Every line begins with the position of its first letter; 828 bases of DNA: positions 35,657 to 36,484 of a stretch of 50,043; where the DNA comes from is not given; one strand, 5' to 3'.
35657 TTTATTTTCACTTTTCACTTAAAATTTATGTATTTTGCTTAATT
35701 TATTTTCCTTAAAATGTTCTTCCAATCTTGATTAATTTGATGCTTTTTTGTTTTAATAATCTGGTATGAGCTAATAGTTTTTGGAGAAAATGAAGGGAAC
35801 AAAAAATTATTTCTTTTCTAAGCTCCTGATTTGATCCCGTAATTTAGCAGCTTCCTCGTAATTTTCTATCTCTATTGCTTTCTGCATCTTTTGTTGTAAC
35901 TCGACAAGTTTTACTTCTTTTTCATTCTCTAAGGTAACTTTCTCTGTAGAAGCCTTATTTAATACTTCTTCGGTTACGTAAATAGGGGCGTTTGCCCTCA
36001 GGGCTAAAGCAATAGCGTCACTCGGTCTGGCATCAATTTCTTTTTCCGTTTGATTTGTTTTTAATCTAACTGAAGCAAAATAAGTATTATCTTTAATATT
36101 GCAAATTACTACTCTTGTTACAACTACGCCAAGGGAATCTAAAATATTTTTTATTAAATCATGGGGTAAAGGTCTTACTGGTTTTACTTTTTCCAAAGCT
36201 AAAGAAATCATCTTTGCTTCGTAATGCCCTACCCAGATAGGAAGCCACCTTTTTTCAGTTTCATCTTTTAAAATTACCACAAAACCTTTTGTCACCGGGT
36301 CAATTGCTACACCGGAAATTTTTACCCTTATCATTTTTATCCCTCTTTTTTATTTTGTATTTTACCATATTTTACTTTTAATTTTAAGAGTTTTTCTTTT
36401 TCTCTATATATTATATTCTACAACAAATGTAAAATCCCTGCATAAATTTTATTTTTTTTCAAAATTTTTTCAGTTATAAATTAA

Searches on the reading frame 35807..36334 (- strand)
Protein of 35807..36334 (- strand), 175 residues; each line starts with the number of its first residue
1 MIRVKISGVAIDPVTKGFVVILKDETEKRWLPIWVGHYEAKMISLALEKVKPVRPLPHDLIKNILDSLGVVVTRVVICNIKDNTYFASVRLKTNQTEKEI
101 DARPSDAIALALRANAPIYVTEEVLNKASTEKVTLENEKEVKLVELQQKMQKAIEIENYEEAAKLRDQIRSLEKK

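Call 10: search_protein_families(library=pfam, proteins=[window:35807-36334:-])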
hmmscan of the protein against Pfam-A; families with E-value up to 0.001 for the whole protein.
window:35807-36334:- (175 aa): 2 families
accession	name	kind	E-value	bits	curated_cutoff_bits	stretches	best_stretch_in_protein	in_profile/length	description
PF02577.19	BFN_dom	-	1.1e-41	141.7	27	1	20-131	1-110/112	Bifunctional nuclease domain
PF02151.25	UVR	-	2.2e-10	40.4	21.5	1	142-175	3-36/36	UvrB/uvrC motif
